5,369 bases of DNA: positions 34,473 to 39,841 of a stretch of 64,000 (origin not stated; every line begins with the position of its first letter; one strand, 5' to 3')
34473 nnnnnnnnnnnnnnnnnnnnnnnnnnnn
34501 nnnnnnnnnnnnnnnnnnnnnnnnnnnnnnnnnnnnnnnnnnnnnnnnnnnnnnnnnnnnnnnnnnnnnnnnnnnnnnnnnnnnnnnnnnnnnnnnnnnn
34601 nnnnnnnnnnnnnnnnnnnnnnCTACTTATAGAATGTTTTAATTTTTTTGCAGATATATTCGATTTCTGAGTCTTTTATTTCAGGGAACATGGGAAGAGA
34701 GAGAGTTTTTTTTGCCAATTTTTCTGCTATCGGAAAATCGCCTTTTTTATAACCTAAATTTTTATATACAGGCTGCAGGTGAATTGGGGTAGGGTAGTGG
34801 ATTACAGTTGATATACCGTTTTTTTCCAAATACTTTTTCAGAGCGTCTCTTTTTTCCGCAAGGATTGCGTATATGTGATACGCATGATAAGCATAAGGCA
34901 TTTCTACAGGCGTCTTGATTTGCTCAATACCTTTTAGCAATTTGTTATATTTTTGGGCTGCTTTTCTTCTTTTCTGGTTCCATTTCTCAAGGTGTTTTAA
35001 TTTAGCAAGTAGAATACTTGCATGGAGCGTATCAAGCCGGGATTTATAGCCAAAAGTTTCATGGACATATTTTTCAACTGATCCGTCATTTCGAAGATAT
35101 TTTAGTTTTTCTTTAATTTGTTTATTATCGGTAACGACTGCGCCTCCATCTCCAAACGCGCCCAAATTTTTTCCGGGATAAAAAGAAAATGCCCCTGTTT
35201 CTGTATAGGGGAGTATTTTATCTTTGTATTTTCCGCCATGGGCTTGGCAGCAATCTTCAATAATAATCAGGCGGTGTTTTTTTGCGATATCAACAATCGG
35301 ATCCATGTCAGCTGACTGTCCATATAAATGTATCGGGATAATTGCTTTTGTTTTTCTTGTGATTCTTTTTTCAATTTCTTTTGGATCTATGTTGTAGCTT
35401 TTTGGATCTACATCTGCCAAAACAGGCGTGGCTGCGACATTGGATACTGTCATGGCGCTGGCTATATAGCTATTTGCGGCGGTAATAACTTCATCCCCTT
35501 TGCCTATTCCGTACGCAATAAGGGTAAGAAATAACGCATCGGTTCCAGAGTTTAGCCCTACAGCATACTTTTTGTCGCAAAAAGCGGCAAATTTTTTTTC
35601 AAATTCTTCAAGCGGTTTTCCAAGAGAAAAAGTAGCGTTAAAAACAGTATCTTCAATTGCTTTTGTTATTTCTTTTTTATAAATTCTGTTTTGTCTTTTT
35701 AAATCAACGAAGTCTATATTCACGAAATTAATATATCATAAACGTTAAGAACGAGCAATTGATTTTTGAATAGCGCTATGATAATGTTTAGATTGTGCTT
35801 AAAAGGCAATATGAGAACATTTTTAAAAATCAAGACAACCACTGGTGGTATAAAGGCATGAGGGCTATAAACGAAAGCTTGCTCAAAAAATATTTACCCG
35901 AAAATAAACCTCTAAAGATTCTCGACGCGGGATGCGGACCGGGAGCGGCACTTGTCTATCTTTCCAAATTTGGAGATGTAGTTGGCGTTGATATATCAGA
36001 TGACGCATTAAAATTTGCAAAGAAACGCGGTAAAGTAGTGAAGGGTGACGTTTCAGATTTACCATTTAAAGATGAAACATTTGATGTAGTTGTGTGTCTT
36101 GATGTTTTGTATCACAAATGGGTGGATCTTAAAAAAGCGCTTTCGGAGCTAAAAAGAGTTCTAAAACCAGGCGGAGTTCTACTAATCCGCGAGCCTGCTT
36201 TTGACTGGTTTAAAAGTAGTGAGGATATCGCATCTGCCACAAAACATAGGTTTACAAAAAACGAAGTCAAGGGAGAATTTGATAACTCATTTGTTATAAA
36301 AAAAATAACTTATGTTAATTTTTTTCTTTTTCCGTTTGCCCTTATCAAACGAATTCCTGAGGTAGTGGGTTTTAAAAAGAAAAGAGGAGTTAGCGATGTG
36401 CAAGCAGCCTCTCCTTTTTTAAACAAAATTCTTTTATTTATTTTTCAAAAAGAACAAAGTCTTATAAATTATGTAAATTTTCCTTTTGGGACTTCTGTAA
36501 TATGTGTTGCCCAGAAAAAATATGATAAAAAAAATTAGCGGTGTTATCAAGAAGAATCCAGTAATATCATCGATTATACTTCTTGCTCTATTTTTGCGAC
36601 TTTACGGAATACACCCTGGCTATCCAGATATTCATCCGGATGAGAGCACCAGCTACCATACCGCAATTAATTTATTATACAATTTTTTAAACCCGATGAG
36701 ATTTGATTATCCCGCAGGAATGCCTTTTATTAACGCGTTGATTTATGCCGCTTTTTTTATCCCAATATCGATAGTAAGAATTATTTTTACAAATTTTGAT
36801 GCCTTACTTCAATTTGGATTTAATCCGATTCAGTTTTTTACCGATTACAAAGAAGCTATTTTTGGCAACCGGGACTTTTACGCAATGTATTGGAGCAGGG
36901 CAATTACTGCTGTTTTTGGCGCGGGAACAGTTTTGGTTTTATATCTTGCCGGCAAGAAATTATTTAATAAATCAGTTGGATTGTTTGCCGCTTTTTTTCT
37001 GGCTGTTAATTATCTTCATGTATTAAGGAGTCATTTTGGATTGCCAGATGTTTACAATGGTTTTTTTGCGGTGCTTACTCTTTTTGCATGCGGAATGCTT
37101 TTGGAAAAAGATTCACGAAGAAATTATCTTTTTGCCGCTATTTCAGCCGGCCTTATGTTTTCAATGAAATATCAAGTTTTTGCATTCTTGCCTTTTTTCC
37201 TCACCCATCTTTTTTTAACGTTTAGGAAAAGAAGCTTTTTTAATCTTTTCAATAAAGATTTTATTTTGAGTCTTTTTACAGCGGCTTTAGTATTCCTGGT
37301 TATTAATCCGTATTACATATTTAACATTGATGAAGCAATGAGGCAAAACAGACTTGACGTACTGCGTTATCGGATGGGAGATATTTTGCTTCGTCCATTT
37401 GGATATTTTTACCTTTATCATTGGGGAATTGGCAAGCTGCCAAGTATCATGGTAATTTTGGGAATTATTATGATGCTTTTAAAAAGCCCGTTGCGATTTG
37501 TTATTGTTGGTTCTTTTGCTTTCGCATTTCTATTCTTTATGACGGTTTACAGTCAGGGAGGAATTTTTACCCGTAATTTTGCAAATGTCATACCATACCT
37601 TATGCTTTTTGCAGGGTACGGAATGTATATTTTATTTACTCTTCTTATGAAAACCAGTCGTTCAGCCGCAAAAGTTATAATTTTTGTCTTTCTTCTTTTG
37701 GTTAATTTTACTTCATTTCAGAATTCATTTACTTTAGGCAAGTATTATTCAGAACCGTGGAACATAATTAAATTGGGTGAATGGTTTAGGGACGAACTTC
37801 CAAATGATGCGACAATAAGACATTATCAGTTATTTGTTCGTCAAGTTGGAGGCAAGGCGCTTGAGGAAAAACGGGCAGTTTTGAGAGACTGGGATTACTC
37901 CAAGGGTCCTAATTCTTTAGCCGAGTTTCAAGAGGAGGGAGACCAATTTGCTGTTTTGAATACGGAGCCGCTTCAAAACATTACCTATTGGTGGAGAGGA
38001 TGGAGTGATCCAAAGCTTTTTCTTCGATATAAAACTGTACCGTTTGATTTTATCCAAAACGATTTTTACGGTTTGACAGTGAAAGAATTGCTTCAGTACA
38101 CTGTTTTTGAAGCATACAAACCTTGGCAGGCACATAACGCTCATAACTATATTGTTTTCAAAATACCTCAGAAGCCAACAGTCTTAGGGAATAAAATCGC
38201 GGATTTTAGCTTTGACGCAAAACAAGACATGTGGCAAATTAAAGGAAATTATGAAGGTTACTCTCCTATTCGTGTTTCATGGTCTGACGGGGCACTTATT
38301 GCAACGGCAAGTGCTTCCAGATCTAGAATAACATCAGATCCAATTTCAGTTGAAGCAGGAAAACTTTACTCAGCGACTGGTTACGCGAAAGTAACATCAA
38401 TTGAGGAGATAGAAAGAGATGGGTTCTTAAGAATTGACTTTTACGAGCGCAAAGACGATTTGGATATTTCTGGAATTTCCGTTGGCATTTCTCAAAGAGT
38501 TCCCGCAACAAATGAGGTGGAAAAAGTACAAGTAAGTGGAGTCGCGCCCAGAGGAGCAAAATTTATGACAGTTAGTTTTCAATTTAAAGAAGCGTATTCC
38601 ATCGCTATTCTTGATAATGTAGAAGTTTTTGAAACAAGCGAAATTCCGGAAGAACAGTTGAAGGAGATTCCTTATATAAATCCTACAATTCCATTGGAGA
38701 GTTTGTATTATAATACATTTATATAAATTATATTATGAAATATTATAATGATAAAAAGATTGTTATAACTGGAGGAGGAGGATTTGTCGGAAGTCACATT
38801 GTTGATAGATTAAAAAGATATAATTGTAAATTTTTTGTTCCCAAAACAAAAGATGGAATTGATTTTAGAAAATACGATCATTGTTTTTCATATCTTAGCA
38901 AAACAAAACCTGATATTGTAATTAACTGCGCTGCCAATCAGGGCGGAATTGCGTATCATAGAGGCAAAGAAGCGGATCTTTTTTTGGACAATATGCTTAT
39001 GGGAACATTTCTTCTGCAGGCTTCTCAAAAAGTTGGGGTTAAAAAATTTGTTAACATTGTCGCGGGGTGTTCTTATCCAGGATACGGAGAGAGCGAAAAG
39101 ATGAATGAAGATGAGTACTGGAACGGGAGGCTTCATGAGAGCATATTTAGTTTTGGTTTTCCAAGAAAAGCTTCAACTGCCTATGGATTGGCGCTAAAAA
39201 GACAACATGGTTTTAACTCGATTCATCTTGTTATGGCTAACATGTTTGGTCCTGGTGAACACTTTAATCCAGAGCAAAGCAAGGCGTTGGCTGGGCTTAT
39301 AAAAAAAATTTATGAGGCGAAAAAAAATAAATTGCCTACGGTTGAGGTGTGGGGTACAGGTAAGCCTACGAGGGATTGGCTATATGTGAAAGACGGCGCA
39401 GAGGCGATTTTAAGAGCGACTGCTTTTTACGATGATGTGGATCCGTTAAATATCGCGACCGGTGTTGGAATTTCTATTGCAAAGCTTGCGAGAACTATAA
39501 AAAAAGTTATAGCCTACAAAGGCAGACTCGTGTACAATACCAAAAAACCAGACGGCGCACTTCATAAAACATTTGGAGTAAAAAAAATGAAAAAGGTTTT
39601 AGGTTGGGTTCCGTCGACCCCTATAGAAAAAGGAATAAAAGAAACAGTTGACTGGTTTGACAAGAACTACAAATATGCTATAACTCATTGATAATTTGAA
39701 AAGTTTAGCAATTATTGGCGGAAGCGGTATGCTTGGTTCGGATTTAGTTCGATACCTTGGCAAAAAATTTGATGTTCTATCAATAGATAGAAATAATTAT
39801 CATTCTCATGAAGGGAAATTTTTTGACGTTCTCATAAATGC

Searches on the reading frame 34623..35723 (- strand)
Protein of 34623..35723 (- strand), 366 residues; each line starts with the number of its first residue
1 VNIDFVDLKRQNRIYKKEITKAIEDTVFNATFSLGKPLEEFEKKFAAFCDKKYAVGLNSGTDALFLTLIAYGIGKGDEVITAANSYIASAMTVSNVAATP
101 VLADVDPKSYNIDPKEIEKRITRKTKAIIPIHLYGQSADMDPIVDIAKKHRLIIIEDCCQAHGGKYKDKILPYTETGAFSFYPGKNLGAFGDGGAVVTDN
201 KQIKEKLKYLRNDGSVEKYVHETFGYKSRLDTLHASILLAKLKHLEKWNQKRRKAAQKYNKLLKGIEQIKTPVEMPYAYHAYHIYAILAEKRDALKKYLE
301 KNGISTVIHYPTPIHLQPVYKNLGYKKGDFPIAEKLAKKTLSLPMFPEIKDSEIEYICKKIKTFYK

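Call 19: search_protein_families(library=pfam, proteins=[window:34623-35723:-], max_evalue=0.00001)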
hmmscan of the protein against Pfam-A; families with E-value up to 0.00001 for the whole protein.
window:34623-35723:- (366 aa): 2 families
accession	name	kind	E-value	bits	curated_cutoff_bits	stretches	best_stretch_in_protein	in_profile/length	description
PF01041.23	DegT_DnrJ_EryC1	-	9.2e-117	390.7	19.8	1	16-361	4-359/360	DegT/DnrJ/EryC1/StrS aminotransferase family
PF00266.25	Aminotran_5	-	3.5e-06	26.7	21.5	1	26-270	33-295/371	Aminotransferase class-V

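Call 54: search_solved_structures(query=window:34623-35723:-, max_evalue=1e-30)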
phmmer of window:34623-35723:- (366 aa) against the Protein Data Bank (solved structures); distinct sequences matched with E-value up to 1e-30: 42.
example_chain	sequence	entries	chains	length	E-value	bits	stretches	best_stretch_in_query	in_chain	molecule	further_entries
7b0d_A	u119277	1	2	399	1.6e-110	372.7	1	3-361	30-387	Glutamine--scyllo-inositol transaminase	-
3frk_A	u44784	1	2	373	2e-108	365.7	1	1-363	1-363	QdtB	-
2oga_A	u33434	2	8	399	1.1e-94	320.6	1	3-351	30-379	Transaminase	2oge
7n63_A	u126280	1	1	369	2.1e-88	299.9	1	3-364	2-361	Putative aminotransferase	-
3uwc_A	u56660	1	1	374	3.9e-86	292.5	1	23-365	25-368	Nucleotide-sugar aminotransferase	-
5u1z_A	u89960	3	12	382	9.1e-81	274.8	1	4-357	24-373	Putative aminotransferase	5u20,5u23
5u21_A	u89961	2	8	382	5.3e-80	272.3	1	4-357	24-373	Putative aminotransferase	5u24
3nyu_A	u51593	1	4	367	2.8e-75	256.7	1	3-361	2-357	Aminotransferase WbpE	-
3nu7_A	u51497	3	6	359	3.4e-75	256.5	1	3-360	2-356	Aminotransferase WbpE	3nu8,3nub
3nys_A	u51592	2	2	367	1.9e-74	254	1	3-361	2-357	Aminotransferase WbpE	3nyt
8e75_A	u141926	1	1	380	8.8e-73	248.5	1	4-359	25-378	DegT/DnrJ/EryC1/StrS aminotransferase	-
8e77_A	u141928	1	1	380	8.8e-73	248.5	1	4-359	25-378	DegT/DnrJ/EryC1/StrS aminotransferase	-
4qgr_A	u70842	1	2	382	2e-66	227.6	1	3-364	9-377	DegT/DnrJ/EryC1/StrS aminotransferase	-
3bn1_A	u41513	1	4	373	1.1e-57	198.9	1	32-357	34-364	Perosamine synthetase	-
3dr7_A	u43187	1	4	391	1.3e-57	198.6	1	32-357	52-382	Putative perosamine synthetase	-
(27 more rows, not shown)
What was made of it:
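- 34623..35723 (-): QdtB-like sugar C3-aminotransferase. It is a candidate exit enzyme (keto to amino); its membership in the cassette is inferred. C4-aminotransferases score 1e-57 or weaker (call 54).
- The aminotransferase is QdtB-like (call 54). RmlB + FdtA-like cupin + QdtB-like aminotransferase is the textbook enzyme set for 3-amino-3,6-dideoxyhexoses (call 54 and family knowledge).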

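Call 55: search_protein_families(library=ncbifam, proteins=[window:34623-35723:-], max_evalue=1e-10)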
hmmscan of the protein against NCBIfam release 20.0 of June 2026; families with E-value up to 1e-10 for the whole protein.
window:34623-35723:- (366 aa): 7 families
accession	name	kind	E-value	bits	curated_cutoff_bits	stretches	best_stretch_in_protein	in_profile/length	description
TIGR03588.1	PseC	equivalog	2.6e-75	253.7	423.5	1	21-363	15-378/380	UDP-4-amino-4,6-dideoxy-N-acetyl-beta-L-altrosamine transaminase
NF008687.0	PRK11706.1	equivalog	7.4e-62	209.2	375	1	50-365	45-374/375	dTDP-4-amino-4,6-dideoxygalactose transaminase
TIGR04181.1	NHT_00031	hypoth_equivalog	1.7e-61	208.1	420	1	32-344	26-357/359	LegC family aminotransferase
NF008658.2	PRK11658.1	equivalog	5.6e-60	203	631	1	14-363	12-375/379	UDP-4-amino-4-deoxy-L-arabinose aminotransferase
NF011936.0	PRK15407.1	equivalog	2.6e-51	174.7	423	2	12-214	41-251/440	lipopolysaccharide biosynthesis protein RfbH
TIGR02379.1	ECA_wecE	subfamily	2.7e-48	164.6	434.85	1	49-365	44-375/376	dTDP-4-amino-4,6-dideoxy-D-glucose transaminase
TIGR04427.1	PLP_DesI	equivalog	2.7e-44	151.9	650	1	12-362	27-380/390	dTDP-4-dehydro-6-deoxyglucose aminotransferase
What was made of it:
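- On FdtA/QdtA/WxcM-C 3,4-ketoisomerase (PF05523): Indirect support comes from co-occurring C3-directed enzymes (calls 54, 55).
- The conserved partner enzymes are C3-directed (calls 54, 55).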

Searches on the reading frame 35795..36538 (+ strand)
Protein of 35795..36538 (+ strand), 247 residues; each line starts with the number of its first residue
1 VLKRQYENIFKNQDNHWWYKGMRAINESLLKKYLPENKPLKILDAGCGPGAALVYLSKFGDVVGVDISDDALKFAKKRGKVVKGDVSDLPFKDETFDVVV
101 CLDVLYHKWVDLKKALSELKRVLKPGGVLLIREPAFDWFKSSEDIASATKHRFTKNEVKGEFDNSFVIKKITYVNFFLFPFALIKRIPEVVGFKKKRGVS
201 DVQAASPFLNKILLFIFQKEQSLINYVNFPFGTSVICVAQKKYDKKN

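Call 19: search_protein_families(library=pfam, proteins=[window:35795-36538:+], max_evalue=0.00001)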
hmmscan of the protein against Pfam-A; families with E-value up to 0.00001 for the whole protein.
window:35795-36538:+ (247 aa): 8 families
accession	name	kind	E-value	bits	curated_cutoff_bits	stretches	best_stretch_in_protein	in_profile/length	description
PF08241.18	Methyltransf_11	-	6.7e-26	91.2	21.2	1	43-131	1-95/95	Methyltransferase domain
PF13649.12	Methyltransf_25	-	8.5e-23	81.3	27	1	42-127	1-97/97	Methyltransferase domain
PF13847.12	Methyltransf_31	-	1.3e-20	74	27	1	38-141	3-114/145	Methyltransferase domain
PF13489.12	Methyltransf_23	-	1.6e-16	60.9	27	1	25-142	8-124/164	Methyltransferase domain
PF08242.18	Methyltransf_12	-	3.1e-15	57.1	30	1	43-129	1-98/98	Methyltransferase domain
PF05148.21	Methyltransf_8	-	5.8e-12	46.4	27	1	5-148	43-172/219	Hypothetical methyltransferase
PF01209.24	Ubie_methyltran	-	1.3e-10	41.5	20.1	1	31-133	40-153/233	ubiE/COQ5 methyltransferase family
PF07021.18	MetW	-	7.5e-06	26.1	21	1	41-195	16-170/193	Methionine biosynthesis protein MetW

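Call 84: search_solved_structures(query=window:35795-36538:+, max_evalue=0.000001)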
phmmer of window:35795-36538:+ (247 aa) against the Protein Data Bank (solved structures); distinct sequences matched with E-value up to 0.000001: 30.
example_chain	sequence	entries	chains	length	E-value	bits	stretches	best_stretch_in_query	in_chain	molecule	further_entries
1ve3_A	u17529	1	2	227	1.2e-14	57.5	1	15-130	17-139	hypothetical protein PH0226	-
3l8d_A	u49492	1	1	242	1.9e-14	56.9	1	10-130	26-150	Methyltransferase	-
2avn_A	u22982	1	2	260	1.6e-11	47.3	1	18-139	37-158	ubiquinone/menaquinone biosynthesis methyltransferase-related protein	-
2p8j_A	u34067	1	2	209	8.2e-11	45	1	33-131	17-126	S-adenosylmethionine-dependent methyltransferase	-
5wp5_A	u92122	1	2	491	8.4e-11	44.9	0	39-137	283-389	Phosphomethylethanolamine N-methyltransferase 2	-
3mgg_A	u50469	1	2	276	1.2e-10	44.5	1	40-133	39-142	Methyltransferase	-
6uak_A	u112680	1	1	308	1.2e-10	44.4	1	37-129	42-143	SAM dependent methyltransferase LahSB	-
1wzn_A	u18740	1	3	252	2.1e-10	43.6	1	38-142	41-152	SAM-dependent methyltransferase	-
8zc8_A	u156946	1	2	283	1.7e-09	40.7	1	40-132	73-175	MitM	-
21zq_A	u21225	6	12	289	1.7e-09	40.6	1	40-132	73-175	MitM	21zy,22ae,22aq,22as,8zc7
7wtw_q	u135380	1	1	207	1.8e-09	40.6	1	27-110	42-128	Probable 18S rRNA (guanine-N(7))-methyltransferase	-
3cc8_A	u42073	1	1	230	2.1e-09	40.4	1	10-135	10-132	Putative methyltransferase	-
5wp4_A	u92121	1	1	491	3.1e-09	39.8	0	39-133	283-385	Phosphoethanolamine N-methyltransferase 1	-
6g4w_q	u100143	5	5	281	3.2e-09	39.8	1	27-110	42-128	Probable 18S rRNA (guanine-N(7))-methyltransferase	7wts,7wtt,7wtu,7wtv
1vlm_A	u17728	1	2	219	5.1e-09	39.1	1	12-156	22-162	SAM-dependent methyltransferase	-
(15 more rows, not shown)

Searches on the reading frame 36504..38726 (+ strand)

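Call 19: search_protein_families(library=pfam, proteins=[window:36504-38726:+], max_evalue=0.00001)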
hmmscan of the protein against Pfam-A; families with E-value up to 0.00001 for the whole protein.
window:36504-38726:+ (740 aa): 1 family
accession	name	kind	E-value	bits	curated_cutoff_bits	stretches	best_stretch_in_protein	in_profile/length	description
PF13231.12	PMT_2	-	3.1e-12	47.4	26.1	1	118-270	15-157/160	Dolichyl-phosphate-mannose-protein mannosyltransferase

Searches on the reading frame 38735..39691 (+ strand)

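Call 19: search_protein_families(library=pfam, proteins=[window:38735-39691:+], max_evalue=0.00001)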
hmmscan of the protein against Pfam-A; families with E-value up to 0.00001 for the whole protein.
window:38735-39691:+ (318 aa): 3 families
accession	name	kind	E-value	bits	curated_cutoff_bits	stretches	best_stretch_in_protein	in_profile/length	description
PF01370.27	Epimerase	-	6.6e-38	130.9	20.9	1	9-240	1-239/240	NAD dependent epimerase/dehydratase family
PF16363.11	GDP_Man_Dehyd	-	1.4e-16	61.4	27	1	47-304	64-332/332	GDP-mannose 4,6 dehydratase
PF04321.23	RmlD_sub_bind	-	2.1e-07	30.8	27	1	8-67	2-60/287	RmlD substrate binding domain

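Call 55: search_protein_families(library=ncbifam, proteins=[window:38735-39691:+], max_evalue=1e-10)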
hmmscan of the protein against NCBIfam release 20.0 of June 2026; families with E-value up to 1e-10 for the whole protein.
window:38735-39691:+ (318 aa): 6 families
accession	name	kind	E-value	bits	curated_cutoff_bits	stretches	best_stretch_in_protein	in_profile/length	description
NF047922.1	GDPFucSynFcl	equivalog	5.7e-63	213.2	500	1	6-311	2-304/308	GDP-L-fucose synthase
TIGR01181.1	dTDP_gluc_dehyt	equivalog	2.3e-20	72.9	365.1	1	51-314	66-317/321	dTDP-glucose 4,6-dehydratase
TIGR01179.1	galE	equivalog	1e-15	57.4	262.3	1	54-311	66-328/332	UDP-glucose 4-epimerase GalE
NF007490.0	PRK10084.1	subfamily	6e-15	55.1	649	1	151-314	178-340/361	dTDP-glucose 4,6-dehydratase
NF007582.0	PRK10217.1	equivalog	1.1e-12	47.7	698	0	153-312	173-335/355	dTDP-glucose 4,6-dehydratase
TIGR04180.1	EDH_00030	hypoth_equivalog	4.5e-11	42.3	475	0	80-271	90-268/297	NAD-dependent 4,6-dehydratase LegB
